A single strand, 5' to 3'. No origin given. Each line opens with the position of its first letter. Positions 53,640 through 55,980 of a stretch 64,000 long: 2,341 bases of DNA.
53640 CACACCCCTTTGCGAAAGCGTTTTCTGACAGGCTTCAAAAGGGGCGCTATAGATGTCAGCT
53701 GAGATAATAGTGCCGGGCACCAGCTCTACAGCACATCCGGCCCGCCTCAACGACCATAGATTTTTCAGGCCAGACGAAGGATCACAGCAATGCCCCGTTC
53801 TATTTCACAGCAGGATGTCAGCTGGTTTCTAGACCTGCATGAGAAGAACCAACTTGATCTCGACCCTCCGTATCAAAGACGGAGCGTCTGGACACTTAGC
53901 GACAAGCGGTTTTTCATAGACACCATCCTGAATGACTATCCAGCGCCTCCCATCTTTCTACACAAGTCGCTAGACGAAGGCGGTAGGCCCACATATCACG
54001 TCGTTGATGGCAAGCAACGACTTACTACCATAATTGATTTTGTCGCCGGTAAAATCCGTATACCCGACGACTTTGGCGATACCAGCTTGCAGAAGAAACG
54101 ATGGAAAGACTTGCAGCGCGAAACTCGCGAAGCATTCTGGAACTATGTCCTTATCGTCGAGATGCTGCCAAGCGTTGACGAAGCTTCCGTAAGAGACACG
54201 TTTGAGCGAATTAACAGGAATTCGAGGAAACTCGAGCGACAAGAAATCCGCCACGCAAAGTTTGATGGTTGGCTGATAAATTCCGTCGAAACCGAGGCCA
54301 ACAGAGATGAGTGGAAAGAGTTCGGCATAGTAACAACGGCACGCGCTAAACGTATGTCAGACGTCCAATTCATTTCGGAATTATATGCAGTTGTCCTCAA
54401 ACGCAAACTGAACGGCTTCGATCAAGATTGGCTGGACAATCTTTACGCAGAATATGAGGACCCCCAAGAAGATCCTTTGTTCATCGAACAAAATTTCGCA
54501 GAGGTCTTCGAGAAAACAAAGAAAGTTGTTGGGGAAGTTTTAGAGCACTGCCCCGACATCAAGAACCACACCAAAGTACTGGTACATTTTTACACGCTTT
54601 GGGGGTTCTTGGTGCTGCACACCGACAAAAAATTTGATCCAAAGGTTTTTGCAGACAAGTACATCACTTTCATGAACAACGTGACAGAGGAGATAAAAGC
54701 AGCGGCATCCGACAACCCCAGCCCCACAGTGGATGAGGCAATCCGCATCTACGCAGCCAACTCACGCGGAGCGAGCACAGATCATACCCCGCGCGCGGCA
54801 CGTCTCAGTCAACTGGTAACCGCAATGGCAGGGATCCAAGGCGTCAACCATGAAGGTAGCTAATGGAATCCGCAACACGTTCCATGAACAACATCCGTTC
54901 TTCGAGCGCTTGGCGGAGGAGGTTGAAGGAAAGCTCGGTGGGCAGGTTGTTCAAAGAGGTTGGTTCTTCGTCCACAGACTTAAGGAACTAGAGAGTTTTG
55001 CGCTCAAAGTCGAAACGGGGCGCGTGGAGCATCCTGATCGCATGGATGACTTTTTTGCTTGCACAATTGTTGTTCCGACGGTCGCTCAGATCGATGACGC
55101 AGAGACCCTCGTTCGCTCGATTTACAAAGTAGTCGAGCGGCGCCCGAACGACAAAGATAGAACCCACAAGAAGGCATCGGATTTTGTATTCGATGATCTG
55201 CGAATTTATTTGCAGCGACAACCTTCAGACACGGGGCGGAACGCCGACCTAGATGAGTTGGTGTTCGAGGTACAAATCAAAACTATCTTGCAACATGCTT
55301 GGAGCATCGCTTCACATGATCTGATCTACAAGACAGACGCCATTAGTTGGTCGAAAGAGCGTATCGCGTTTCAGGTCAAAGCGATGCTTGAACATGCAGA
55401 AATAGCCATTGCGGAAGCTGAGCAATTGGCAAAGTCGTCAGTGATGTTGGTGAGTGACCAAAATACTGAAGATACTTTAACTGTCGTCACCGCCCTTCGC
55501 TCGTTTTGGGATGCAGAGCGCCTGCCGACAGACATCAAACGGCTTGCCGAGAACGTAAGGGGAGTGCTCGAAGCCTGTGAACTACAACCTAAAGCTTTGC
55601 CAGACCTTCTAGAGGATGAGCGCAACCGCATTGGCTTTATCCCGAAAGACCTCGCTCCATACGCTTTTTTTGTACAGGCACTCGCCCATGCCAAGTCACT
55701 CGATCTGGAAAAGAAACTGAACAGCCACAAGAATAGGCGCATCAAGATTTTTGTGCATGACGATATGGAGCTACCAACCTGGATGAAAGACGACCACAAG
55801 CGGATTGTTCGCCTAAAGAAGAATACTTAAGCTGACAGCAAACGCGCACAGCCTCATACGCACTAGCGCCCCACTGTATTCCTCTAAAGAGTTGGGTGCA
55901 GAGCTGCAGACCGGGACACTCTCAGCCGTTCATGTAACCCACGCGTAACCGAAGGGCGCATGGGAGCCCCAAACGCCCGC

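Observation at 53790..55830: Overlapping DUF262 (GmrS/ParB-like) + RelA/SpoT-domain two-gene operon beside the tRNA: candidate undescribed defence or toxin system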

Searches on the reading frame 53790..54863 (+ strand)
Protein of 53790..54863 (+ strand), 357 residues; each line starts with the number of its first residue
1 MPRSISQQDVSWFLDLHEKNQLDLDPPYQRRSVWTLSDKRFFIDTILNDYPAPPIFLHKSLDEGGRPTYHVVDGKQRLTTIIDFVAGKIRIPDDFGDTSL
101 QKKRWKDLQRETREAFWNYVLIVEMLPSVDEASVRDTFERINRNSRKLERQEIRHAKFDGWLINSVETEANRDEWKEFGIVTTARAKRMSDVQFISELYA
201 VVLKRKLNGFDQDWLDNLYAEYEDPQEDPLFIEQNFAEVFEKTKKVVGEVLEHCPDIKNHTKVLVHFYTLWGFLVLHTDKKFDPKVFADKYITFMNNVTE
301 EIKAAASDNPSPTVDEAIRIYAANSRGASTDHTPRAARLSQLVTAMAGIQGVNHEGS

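Call 3: search_protein_families(library=pfam, proteins=[window:53790-54863:+], max_evalue=1)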
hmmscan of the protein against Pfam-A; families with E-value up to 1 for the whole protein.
window:53790-54863:+ (357 aa): 3 families
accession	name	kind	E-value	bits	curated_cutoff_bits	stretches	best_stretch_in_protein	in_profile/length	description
PF03235.19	GmrSD_N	-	1e-22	81.7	33.2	1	18-158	6-198/199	GmrSD restriction endonuclease, N-terminal domain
PF13946.11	DUF4214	-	0.027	15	23.2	1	186-224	15-54/72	Domain of unknown function (DUF4214)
PF24755.2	SpoVR_C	-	0.14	12.7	27.6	1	258-275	31-48/55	SpoVR-like C-terminal domain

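Call 4: search_protein_families(library=padloc, proteins=[window:53790-54863:+], max_evalue=1)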
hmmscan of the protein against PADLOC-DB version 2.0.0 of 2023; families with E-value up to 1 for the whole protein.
window:53790-54863:+ (357 aa): 4 families
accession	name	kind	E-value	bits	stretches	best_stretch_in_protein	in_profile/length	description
PDLC03877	NsnA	-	4.9e-35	119.5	1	9-276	52-323/385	-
PDLC04027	PD-T4-2_A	-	3.3e-20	70.5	1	15-251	45-286/363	-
PDLC03418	REase_II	-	9.4e-12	42.7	1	20-163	30-163/372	Type II restriction enzyme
PDLC02690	Orf5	-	0.00018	18.5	1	20-82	7-73/531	Orf5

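Call 5: search_protein_families(library=ncbifam, proteins=[window:53790-54863:+], max_evalue=1)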
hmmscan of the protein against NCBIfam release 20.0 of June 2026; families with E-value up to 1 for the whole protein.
window:53790-54863:+ (357 aa): 1 family
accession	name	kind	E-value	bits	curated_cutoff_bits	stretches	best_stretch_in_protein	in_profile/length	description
NF005235.0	PRK06740.1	equivalog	0.012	15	442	0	265-304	174-213/335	histidinol phosphate phosphatase domain-containing protein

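Call 22: find_homologous_proteins(query=window:53790-54860:+, max_evalue=0.001)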
Query window:53790-54860:+ (357 aa): 2395 proteins with E <= 0.001 among 4141 candidates; the best 120 are listed.
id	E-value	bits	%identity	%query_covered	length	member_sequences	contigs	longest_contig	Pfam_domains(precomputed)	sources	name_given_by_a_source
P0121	7.8e-242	820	100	100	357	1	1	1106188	PF03235.20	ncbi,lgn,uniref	ncbi:DUF262 domain-containing protein [Pyruvatibacter sp.]|uniref:DUF262 domain-containing protein n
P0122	3.0e-172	591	69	76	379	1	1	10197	PF03235.20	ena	-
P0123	5.4e-172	590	73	99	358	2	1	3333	PF03235.20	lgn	-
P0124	3.4e-171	588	72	100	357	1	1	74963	PF03235.20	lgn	-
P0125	5.3e-171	587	71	100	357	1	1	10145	PF03235.20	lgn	-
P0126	2.0e-170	585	71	100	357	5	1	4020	PF03235.20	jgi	-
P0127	1.1e-169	582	71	100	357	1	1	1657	PF03235.20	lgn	-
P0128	3.0e-169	581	71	100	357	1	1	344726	PF03235.20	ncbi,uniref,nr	ncbi:DUF262 domain-containing protein [uncultured Nitratireductor sp.]|uniref:DUF262 domain-containi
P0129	4.6e-169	580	71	100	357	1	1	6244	PF03235.20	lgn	-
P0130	7.0e-169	580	71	100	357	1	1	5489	PF03235.20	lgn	-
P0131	1.1e-168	579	69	100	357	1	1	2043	PF03235.20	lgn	-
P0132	1.3e-168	579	70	100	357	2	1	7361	PF03235.20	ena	-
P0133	1.8e-168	579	72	99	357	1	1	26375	PF03235.20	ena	-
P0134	3.0e-166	571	71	100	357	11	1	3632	PF03235.20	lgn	-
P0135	7.2e-166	570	69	100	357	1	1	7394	PF03235.20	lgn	-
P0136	2.6e-164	565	70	99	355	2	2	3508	PF03235.20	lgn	-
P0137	2.3e-163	562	69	100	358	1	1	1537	PF03235.20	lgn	-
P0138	4.7e-163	561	69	100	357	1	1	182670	PF03235.20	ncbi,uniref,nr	ncbi:DUF262 domain-containing protein [Caballeronia sp. GAFFF3]|uniref:DUF262 domain-containing prot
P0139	1.2e-162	559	69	100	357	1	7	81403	PF03235.20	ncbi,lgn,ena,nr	ncbi:MAG: DUF262 domain-containing protein [Betaproteobacteria bacterium]|nr:DUF262 domain-containin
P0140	6.3e-162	557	69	100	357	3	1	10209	PF03235.20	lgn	-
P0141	7.0e-162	557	68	100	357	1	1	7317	PF03235.20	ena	-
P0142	2.7e-161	555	70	99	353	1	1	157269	PF03235.20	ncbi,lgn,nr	ncbi:MAG TPA: DUF262 domain-containing protein [Nitrosospira sp.]|nr:DUF262 domain-containing protei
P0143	2.8e-161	555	68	99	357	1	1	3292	PF03235.20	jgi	jgi:hypothetical protein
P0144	3.2e-161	555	68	100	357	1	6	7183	PF03235.20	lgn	-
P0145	6.6e-161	554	68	99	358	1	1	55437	PF03235.20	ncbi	-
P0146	9.1e-161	553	68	99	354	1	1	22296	PF03235.20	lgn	-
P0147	1.5e-158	546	67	100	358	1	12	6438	PF03235.20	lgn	-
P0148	1.6e-158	546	69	96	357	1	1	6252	PF03235.20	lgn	-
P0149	2.4e-158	545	67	100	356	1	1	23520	PF03235.20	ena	-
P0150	3.9e-158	545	68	100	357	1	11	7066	PF03235.20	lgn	-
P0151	8.5e-158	543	68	100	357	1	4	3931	PF03235.20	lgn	-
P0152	1.0e-157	543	66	96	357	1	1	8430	PF03235.20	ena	-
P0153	5.6e-157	541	68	100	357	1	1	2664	PF03235.20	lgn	-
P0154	8.4e-157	540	67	100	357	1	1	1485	PF03235.20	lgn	-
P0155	1.5e-156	539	67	99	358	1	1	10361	PF03235.20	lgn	-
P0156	1.4e-155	536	66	100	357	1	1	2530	PF03235.20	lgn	-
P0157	1.7e-155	536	66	100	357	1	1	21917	PF03235.20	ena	-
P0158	1.5e-154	533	66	100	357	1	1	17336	PF03235.20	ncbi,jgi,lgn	-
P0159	6.0e-151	521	70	90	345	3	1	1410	PF03235.20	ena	-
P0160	2.4e-150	519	64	100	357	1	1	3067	PF03235.20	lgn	-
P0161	8.8e-148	510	63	100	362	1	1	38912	PF03235.20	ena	-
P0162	1.9e-146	506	63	99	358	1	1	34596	PF03235.20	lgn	-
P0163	4.0e-142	492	60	100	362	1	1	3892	PF03235.20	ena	-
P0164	3.2e-140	486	60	99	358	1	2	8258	PF03235.20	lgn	-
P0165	5.8e-140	485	61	97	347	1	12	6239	PF03235.20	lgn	-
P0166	3.2e-137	476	59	100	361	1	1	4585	PF03235.20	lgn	-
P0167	4.4e-136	472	60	99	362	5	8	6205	PF03235.20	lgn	-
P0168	5.5e-136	472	58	99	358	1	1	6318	PF03235.20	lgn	-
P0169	1.2e-135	471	59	97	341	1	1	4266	PF03235.20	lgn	-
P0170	5.7e-135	468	58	100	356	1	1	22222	PF03235.20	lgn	-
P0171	8.4e-135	468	59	99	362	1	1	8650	PF03235.20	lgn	-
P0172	5.7e-134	465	59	97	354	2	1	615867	PF03235.20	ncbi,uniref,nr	ncbi:DUF262 domain-containing protein [Pseudomonas sp. DE0157]|uniref:DUF262 domain-containing prote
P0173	9.1e-134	464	59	97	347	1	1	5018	PF03235.20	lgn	-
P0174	1.5e-133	464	59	98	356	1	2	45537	PF03235.20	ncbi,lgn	-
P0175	2.1e-133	463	58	100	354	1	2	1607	PF03235.20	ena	-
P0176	3.6e-133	462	58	100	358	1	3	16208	PF03235.20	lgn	-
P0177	5.5e-133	462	58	99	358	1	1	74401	PF03235.20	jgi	jgi:hypothetical protein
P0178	5.9e-133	462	59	97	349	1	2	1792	PF03235.20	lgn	-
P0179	7.4e-133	461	59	97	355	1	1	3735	PF03235.20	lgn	-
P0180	3.9e-132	459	55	100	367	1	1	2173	PF03235.20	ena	-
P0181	6.8e-132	458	58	99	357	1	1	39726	PF03235.20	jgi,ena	-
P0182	1.2e-131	457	57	99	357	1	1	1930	PF03235.20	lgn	-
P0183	3.0e-131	456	59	97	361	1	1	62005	PF03235.20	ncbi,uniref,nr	ncbi:DUF262 domain-containing protein [Sinorhizobium sp. 8-89]|uniref:DUF262 domain-containing prote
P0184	3.4e-131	456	56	99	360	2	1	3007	PF03235.20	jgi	jgi:uncharacterized protein with ParB-like and HNH nuclease domain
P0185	4.0e-131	456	57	98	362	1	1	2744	PF03235.20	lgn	-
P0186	4.0e-131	456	58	99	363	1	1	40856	PF03235.20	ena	-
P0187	8.5e-131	455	58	97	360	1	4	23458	PF03235.20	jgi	jgi:hypothetical protein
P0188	9.6e-131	454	57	97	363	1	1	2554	PF03235.20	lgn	-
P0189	1.1e-130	454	57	99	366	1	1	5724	PF03235.20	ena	-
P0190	1.2e-130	454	59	98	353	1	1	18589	PF03235.20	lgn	-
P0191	2.7e-130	453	55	100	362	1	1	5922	PF03235.20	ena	-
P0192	3.2e-130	453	58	97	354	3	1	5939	PF03235.20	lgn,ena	-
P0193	4.0e-130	452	55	99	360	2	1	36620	PF03235.20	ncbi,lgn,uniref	ncbi:MAG: DUF262 domain-containing protein [Candidatus Binatus sp.]|uniref:DUF262 domain-containing 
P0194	4.7e-130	452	57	97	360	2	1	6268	PF03235.20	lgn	-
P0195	4.9e-130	452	58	99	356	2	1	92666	PF03235.20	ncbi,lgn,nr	ncbi:MAG: DUF262 domain-containing protein [Mesorhizobium sp.]|nr:MAG: DUF262 domain-containing prot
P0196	1.2e-129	451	57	99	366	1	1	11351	PF03235.20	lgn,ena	-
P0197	1.4e-129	451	57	97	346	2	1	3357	PF03235.20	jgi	jgi:hypothetical protein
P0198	1.8e-129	450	55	99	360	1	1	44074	PF03235.20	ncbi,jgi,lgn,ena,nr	ncbi:MAG TPA: DUF262 domain-containing protein [Candidatus Binataceae bacterium]|nr:DUF262 domain-co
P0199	2.1e-129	450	58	99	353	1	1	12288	PF24044.2,PF03235.20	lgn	-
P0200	2.4e-129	450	56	99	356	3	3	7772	PF03235.20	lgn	-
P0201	5.2e-129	449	56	99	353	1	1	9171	PF03235.20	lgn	-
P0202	5.4e-129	449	56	99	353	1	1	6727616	PF03235.20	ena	-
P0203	5.6e-129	449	58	97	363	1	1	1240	PF03235.20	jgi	jgi:hypothetical protein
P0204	8.1e-129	448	56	99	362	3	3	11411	PF03235.20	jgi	jgi:hypothetical protein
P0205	1.2e-128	448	56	100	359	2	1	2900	PF03235.20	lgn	-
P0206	1.3e-128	447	56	100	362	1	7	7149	PF03235.20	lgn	-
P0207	2.0e-128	447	58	99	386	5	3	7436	PF03235.20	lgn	-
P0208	2.3e-128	447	56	99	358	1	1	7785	PF03235.20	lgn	-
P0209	4.0e-128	446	56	100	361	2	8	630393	PF03235.20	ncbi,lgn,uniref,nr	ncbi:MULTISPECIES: DUF262 domain-containing protein [Rhizobium]|uniref:DUF262 domain-containing prot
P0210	4.9e-128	446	55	98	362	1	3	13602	PF03235.20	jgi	jgi:hypothetical protein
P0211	6.1e-128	445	56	100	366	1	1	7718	PF03235.20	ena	-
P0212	8.4e-128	445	57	99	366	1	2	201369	PF03235.20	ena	-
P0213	1.1e-127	444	55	99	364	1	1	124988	PF03235.20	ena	-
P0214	1.4e-127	444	57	97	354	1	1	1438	PF03235.20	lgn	-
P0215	1.5e-127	444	57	98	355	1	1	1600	PF03235.20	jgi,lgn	jgi:hypothetical protein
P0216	1.6e-127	444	57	100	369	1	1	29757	PF03235.20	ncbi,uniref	ncbi:DUF262 domain-containing protein [Ensifer soli]|uniref:DUF262 domain-containing protein n=1 Tax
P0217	1.9e-127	444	55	100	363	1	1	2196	PF03235.20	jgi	jgi:uncharacterized protein with ParB-like and HNH nuclease domain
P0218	2.1e-127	443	56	97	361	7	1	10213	PF03235.20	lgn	-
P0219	4.4e-127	442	57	99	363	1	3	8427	PF03235.20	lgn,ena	-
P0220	4.7e-127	442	58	100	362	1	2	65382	PF03235.20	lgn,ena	-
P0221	6.9e-127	442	57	100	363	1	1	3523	PF03235.20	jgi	jgi:hypothetical protein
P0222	7.3e-127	442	58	99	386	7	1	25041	PF03235.20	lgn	-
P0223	8.7e-127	441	55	99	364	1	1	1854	PF03235.20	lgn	-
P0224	1.3e-126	441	58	100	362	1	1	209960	PF03235.20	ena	-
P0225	1.5e-126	441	55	99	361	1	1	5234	PF03235.20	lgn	-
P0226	2.0e-126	440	54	100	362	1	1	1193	PF03235.20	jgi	jgi:hypothetical protein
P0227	2.3e-126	440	57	97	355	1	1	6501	PF03235.20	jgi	jgi:hypothetical protein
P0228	3.4e-126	439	56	100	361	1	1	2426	PF03235.20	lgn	-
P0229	4.4e-126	439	56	97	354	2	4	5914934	PF03235.20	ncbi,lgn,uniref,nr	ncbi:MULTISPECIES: DUF262 domain-containing protein [Pseudomonas]|uniref:DUF262 domain-containing pr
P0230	7.0e-126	438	55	100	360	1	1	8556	PF03235.20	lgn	-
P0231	7.2e-126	438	57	97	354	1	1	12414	PF03235.20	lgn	-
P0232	8.5e-126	438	56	97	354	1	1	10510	PF03235.20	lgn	-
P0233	8.6e-126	438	56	99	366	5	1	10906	PF03235.20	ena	-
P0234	1.1e-125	438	55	99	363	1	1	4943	PF03235.20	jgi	jgi:Protein of unknown function DUF262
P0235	1.1e-125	438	55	99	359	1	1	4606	PF03235.20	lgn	-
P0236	1.7e-125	437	56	99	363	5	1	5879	PF03235.20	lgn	-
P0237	2.3e-125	437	55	99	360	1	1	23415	PF03235.20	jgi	jgi:hypothetical protein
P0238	2.5e-125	437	58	97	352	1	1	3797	PF03235.20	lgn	-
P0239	2.6e-125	437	56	97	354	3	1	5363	PF03235.20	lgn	-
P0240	2.8e-125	436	56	99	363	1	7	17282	PF03235.20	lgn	-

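Call 40: predict_structure(alignment_id=A2)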
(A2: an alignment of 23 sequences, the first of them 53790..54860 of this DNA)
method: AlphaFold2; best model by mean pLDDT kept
length: 357 residues; sequences in the alignment: 23
mean_pLDDT: 68.1   pTM: 0.58
mean pLDDT of the five models: 68.1, 66.9, 65.6, 64.2, 63.8
residues with pLDDT >= 90: 88; 70-90: 91; 50-70: 78; < 50: 100
segments of 3 or more residues with pLDDT < 50: 1-7, 26-32, 49-92, 117-149, 182-186
pLDDT, mean of each block of 10 residues (from residue 1): 43 69 51 57 54 34 35 32 35 52 59 52 39 44 41 57 86 84 57 90 90 81 76 91 96 94 91 94 94 94 74 77 79 91 91 66
secondary structure, 60 per line:
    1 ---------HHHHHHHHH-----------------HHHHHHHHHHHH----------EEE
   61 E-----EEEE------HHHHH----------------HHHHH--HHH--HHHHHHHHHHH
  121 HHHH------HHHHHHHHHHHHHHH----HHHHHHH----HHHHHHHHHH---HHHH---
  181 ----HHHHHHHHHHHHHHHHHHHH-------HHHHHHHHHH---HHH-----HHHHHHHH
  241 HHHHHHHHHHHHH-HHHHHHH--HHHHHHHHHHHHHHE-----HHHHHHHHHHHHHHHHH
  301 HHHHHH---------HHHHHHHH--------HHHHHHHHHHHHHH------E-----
elements in order: H10-18 H36-47 E58-61 E67-70 H77-81 H98-102 H110-124 H131-145 H150-156 H161-170 H174-177 H185-204 H212-221 H233-253 H255-261 H264-277 H284-306 H316-323 H332-345

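Call 47: fold_search(model_id=the predicted structure, library=pdb)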
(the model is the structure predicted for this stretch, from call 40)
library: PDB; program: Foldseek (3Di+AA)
matches with E <= 10: 23; with E <= 0.001: 0
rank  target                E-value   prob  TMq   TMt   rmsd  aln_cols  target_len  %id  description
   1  3cp6                  2.4e+00  0.05  0.15  0.15  18.5       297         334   10  Crystal structure of human farnesyl diphosphate synthase (T201A mutant) complexed with Mg and biphosphonate inhibitor (released 2008-04-15)
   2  8yzx_A                2.7e+00  0.03  0.12  0.13  19.3       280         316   10  Sesquiterpene synthase SydA (released 2025-04-30)
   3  8b4l_D                3.6e+00  0.08  0.20  0.22  15.6       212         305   17  Crystal structure of a selenomethionine-labeled hydropyrene synthase (M75L variant) in its closed conformation (released 2023-10-04)
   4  7upp_A                3.6e+00  0.05  0.15  0.16  14.7       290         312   11  Crystal structure of designed heterotrimeric assembly DHT03_2arm_A21/B21/C long (released 2022-12-14)
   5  8yzy_A                4.2e+00  0.02  0.11  0.12  20.0       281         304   10  STC SydA mutant - W297Y (released 2025-04-30)
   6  8b4m_F                4.6e+00  0.06  0.19  0.21  16.0       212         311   19  Crystal structure of a hydropyrene synthase (M75L variant) in its closed conformation (released 2023-10-04)
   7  9o51_A                4.6e+00  0.01  0.09  0.09  24.4       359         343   11  Cryo-EM structure of the human SK2-4 chimera/calmodulin channel complex in the Ca2+ free state (released 2025-07-09)
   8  8wk3_E                5.3e+00  0.02  0.10  0.14  14.4       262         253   10  Cryo-EM structure of the proximal rod-export apparatus and FlgF within the motor-hook complex in the CW state (released 2024-09-04)
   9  4x0f_A                5.3e+00  0.01  0.11  0.10  27.1       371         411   10  Crystal structure of crosslink stabilized long-form PDE4B in complex with (R)-(-)-rolipram (released 2015-03-11)
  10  4x0f_B                5.6e+00  0.01  0.11  0.10  26.7       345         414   11  Crystal structure of crosslink stabilized long-form PDE4B in complex with (R)-(-)-rolipram (released 2015-03-11)
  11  6lqs_3D               5.9e+00  0.02  0.13  0.12  23.7       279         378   13  Cryo-EM structure of 90S small subunit preribosomes in transition states (State D) (released 2020-09-16)
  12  8yzx_B                6.2e+00  0.01  0.11  0.12  19.8       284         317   10  Sesquiterpene synthase SydA (released 2025-04-30)
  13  9cy2                  6.8e+00  0.02  0.12  0.12  19.1       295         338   10  Crystal structure of human farnesyl pyrophosphate synthase in complex with a cryptic pocket ligand, JDS05120 (released 2025-10-29)
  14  8b4l_E                7.5e+00  0.04  0.19  0.22  15.8       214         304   18  Crystal structure of a selenomethionine-labeled hydropyrene synthase (M75L variant) in its closed conformation (released 2023-10-04)
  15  8b4l_F                7.5e+00  0.04  0.20  0.22  15.7       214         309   20  Crystal structure of a selenomethionine-labeled hydropyrene synthase (M75L variant) in its closed conformation (released 2023-10-04)
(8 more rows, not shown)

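Call 49: search_solved_structures(query=A2, max_evalue=1, show_alignments=2)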
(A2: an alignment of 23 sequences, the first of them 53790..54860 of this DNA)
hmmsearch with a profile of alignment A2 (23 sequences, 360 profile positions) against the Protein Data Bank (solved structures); distinct sequences matched with E-value up to 1: 4.
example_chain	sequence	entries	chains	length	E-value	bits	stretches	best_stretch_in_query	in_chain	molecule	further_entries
5zlq_A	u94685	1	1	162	0.31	13.6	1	84-120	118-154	UPF0587 protein C1orf123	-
5zrt_A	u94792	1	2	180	0.38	13.3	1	84-120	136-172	UPF0587 protein C1orf123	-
2k9a_A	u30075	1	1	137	0.46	13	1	198-256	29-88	ADP-ribosylation factor-like protein 2-binding protein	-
3doe_B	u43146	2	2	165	0.68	12.5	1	198-256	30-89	ADP-ribosylation factor-like protein 2-binding protein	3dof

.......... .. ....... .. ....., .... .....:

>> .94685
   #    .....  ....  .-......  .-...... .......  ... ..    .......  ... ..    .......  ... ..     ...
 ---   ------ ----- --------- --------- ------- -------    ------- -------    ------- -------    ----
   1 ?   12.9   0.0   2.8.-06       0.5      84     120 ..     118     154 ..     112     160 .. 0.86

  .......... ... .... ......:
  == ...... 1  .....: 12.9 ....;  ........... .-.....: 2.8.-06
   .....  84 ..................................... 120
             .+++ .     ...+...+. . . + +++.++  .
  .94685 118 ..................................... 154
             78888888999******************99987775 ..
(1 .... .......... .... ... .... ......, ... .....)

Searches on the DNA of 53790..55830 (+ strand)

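Call 62: search_dna_similar(query=window:53790-55830:+, collection=ecoli_genomes, mode=distant, max_rows=10)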
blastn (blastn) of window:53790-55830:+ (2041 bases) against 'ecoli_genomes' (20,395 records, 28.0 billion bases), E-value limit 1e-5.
No match.
